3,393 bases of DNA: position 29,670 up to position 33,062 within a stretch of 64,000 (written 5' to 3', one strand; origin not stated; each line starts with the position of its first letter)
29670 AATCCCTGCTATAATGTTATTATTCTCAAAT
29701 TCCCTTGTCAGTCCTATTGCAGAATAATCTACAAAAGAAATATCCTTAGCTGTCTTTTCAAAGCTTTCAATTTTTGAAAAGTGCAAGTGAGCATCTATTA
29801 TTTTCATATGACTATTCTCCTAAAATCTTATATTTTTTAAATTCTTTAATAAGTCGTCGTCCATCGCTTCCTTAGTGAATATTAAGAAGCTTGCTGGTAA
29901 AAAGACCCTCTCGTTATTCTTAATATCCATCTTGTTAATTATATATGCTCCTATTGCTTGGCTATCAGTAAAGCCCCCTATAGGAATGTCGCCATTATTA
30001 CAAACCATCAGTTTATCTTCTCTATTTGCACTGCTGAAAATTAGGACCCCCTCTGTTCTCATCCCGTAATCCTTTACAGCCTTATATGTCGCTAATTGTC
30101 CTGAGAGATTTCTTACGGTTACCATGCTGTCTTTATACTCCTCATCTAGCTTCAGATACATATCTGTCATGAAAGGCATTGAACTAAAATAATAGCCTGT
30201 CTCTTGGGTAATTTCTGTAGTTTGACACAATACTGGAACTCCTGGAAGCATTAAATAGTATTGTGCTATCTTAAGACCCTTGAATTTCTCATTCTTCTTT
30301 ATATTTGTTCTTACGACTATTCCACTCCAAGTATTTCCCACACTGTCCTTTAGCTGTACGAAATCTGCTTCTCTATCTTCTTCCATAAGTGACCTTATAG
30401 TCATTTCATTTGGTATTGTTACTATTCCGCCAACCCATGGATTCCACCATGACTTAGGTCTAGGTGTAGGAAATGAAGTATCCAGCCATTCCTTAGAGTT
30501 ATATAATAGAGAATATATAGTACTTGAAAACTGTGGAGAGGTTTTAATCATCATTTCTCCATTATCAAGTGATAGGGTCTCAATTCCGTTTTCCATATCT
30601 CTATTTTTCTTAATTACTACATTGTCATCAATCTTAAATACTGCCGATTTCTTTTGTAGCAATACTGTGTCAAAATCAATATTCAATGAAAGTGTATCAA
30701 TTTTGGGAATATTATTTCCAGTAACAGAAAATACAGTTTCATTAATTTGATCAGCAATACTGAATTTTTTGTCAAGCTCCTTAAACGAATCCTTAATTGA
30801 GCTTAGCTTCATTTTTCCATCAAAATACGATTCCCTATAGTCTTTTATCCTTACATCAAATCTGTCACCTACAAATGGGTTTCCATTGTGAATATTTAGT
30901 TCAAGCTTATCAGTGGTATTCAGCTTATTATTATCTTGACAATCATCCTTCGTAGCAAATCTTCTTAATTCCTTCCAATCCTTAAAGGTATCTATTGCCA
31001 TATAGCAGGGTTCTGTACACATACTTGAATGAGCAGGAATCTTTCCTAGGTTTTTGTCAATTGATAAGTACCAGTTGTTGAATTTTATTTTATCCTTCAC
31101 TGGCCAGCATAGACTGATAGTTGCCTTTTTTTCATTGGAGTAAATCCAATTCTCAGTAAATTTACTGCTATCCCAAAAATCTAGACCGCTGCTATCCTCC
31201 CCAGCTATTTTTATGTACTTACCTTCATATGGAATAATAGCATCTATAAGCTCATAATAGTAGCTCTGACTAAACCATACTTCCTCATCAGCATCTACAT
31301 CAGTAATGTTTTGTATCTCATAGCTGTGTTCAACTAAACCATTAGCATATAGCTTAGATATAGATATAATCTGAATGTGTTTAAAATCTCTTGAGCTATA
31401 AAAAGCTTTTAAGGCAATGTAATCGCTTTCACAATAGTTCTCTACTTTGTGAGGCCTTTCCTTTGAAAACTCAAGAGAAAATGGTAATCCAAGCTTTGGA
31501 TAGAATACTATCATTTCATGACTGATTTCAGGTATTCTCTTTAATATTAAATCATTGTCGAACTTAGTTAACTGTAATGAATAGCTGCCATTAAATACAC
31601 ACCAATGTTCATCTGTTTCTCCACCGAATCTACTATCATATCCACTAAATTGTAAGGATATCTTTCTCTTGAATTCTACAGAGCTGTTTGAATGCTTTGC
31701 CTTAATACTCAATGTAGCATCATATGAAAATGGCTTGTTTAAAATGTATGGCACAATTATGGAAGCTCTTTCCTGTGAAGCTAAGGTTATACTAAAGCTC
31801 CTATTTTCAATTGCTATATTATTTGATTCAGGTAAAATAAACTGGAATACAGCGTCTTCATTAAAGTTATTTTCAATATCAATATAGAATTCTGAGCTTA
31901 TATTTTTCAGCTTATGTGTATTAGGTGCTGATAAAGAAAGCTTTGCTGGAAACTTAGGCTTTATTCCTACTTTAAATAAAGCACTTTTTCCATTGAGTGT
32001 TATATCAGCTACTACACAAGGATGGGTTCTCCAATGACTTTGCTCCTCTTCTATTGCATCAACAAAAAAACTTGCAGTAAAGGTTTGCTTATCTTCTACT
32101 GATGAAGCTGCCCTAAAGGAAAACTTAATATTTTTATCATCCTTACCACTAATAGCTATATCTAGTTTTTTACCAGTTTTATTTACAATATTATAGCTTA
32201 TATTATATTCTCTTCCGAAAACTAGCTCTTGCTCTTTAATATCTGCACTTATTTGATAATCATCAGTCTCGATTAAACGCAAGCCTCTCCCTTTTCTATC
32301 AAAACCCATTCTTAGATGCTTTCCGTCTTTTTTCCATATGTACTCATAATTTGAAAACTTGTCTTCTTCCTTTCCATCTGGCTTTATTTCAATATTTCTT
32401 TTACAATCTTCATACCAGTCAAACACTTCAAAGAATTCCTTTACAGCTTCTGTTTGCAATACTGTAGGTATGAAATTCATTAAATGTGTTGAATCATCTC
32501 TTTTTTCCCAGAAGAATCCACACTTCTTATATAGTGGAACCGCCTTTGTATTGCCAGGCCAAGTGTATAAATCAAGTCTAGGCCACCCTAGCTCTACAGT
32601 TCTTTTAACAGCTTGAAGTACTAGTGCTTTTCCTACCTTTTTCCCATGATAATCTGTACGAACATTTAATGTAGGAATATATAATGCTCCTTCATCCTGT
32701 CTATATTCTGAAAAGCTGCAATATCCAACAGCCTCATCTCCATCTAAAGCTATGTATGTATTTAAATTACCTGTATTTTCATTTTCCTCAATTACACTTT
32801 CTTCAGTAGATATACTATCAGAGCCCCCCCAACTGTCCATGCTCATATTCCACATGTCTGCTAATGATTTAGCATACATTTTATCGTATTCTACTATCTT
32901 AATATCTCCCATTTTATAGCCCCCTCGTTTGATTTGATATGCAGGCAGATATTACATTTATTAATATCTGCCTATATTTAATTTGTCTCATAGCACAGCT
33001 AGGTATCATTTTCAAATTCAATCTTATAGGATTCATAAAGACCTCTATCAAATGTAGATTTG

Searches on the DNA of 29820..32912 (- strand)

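Call 110: search_rna_families(sources=[L004, L005, L017, L036, L064, L069, L076, L086, L018], threshold=gathering)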
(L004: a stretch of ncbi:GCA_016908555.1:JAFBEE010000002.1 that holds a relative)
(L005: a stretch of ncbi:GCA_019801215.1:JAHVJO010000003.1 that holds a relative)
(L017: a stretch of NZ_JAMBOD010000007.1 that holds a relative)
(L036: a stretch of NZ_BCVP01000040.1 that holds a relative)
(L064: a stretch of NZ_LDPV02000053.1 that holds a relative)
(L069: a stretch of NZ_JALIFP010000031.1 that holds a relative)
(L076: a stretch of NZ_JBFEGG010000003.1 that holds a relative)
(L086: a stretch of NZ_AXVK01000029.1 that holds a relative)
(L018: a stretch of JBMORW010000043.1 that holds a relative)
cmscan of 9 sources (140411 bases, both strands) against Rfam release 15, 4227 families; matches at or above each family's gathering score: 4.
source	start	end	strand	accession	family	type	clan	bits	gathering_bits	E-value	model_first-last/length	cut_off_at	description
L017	13065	13337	+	RF00230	T-box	Cis-reg; leader;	-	120.9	93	6.8e-26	1-219/219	no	T-box leader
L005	14369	14644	+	RF00230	T-box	Cis-reg; leader;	-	114.8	93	2.5e-24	1-219/219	no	T-box leader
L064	12106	12282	-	RF00168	Lysine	Cis-reg; riboswitch;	-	114.5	30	1.7e-29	1-182/182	no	Lysine riboswitch aptamer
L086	11537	11620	-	RF01051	c-di-GMP-I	Cis-reg; riboswitch;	CL00126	73.8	35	3e-12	1-87/87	no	c-di-GMP-I riboswitch aptamer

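Call 111: search_rna_families(source=L064, start=5550, end=6010, threshold=evalue, max_evalue=10)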
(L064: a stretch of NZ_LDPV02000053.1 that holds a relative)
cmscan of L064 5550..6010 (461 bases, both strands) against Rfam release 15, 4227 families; matches with E-value up to 10: 2.
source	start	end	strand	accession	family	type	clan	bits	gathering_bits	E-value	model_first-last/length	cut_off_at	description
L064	5821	5924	+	RF00515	PyrR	Cis-reg;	-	21.9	54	0.94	1-115/115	no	PyrR binding site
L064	5798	5825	+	RF00823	lsy-6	Gene; miRNA;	-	14.1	60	5.5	1-74/74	no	lsy-6 microRNA precursor family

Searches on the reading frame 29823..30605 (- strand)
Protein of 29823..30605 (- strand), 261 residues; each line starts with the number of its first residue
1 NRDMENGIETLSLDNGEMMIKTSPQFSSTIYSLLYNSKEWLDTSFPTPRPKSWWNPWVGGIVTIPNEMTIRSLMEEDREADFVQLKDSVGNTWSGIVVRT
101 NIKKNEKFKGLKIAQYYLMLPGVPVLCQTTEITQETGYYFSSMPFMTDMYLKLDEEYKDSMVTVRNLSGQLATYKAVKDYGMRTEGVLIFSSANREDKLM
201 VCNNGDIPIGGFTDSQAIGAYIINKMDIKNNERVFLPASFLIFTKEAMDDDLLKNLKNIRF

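Call 95: search_solved_structures(query=A5, max_evalue=10, show_alignments=2)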
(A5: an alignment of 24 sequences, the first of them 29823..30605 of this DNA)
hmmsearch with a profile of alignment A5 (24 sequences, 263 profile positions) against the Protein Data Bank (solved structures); distinct sequences matched with E-value up to 10: 0.

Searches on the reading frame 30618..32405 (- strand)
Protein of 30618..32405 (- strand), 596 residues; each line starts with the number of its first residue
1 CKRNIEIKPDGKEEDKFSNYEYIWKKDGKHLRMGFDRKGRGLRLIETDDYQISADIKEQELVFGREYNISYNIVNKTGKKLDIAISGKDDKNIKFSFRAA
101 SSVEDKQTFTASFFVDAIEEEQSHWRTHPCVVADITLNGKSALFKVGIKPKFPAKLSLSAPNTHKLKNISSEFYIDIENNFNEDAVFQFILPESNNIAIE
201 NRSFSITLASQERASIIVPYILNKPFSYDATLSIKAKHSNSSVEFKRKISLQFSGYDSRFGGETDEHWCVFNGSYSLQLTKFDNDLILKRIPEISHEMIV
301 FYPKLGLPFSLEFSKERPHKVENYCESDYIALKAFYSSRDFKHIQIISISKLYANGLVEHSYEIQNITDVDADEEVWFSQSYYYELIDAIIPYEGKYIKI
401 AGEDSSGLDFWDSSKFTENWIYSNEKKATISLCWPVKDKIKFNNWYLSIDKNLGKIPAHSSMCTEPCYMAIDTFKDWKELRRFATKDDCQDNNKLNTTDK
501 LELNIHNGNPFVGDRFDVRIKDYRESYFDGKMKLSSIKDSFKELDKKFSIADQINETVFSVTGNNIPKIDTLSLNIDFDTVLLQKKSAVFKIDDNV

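Call 72: predict_structure(alignment_id=A2)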
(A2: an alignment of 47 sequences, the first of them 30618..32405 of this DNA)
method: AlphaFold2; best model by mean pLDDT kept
length: 596 residues; sequences in the alignment: 47
mean_pLDDT: 90.9   pTM: 0.80
mean pLDDT of the five models: 90.9, 90.9, 90.8, 90.3, 90.2
residues with pLDDT >= 90: 440; 70-90: 131; 50-70: 21; < 50: 4
segments of 3 or more residues with pLDDT < 50: 1-3
pLDDT, mean of each block of 10 residues (from residue 1): 52 73 87 89 93 90 93 93 95 94 94 91 77 93 93 93 89 96 95 93 96 96 92 92 91 87 93 95 94 89 93 90 95 95 95 97 96 93 94 95 89 95 93 96 94 95 97 95 81 82 86 91 91 93 94 93 85 89 89 72
secondary structure, 60 per line:
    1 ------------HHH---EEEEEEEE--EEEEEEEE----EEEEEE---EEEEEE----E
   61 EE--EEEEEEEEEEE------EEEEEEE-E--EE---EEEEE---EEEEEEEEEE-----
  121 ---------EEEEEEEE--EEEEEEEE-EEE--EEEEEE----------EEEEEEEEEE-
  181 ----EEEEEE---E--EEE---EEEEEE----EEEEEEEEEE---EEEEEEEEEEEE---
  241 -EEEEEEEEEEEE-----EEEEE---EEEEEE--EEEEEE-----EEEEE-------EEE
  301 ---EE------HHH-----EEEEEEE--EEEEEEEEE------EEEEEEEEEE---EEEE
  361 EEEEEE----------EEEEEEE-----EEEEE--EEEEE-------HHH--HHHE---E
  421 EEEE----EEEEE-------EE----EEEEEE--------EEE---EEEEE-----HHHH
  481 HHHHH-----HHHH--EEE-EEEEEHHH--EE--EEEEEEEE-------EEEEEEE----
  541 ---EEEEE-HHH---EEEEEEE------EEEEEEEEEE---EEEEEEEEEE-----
elements in order: E19-26 E29-36 E41-46 E50-55 E60-62 E65-75 E82-88 E98-102 E106-115 E130-137 E140-147 E149-151 E154-159 E170-179 E185-190 E197-199 E203-208 E213-222 E226-237 E242-253 E259-263 E267-272 E275-280 E286-290 E298-300 E320-326 E329-337 E344-353 E357-366 E377-383 E389-393 E396-400 E420-424 E429-433 E447-452 E461-463 E467-471 H477-485 H491-494 E497-499 E501-505 E515-522 E530-536 E544-548 E556-562 E569-578 E582-591

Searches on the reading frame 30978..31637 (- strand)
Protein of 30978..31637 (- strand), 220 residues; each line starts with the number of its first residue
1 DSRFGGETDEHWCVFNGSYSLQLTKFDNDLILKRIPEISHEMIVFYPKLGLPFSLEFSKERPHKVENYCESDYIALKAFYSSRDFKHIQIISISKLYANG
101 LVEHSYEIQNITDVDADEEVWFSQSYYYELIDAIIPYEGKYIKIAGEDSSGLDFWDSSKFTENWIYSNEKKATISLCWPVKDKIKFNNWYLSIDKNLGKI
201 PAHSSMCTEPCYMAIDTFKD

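Call 96: search_solved_structures(query=A6, max_evalue=10, show_alignments=2)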
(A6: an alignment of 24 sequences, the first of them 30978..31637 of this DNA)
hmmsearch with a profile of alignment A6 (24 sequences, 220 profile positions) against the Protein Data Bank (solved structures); distinct sequences matched with E-value up to 10: 4.
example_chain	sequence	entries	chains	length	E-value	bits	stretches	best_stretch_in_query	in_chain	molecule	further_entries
5a35_A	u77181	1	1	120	0.073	15.6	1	113-167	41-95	GLYCINE CLEAVAGE SYSTEM H PROTEIN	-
6xqn_A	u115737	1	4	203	0.54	12.7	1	101-150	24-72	Calcium uniporter protein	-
6x4s_A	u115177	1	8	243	0.75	12.3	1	101-150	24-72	Calcium uniporter protein,Protein EMRE homolog, mitochondrial-like Protein fusion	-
2ka7_A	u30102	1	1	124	0.98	11.9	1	129-170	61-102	Glycine cleavage system H protein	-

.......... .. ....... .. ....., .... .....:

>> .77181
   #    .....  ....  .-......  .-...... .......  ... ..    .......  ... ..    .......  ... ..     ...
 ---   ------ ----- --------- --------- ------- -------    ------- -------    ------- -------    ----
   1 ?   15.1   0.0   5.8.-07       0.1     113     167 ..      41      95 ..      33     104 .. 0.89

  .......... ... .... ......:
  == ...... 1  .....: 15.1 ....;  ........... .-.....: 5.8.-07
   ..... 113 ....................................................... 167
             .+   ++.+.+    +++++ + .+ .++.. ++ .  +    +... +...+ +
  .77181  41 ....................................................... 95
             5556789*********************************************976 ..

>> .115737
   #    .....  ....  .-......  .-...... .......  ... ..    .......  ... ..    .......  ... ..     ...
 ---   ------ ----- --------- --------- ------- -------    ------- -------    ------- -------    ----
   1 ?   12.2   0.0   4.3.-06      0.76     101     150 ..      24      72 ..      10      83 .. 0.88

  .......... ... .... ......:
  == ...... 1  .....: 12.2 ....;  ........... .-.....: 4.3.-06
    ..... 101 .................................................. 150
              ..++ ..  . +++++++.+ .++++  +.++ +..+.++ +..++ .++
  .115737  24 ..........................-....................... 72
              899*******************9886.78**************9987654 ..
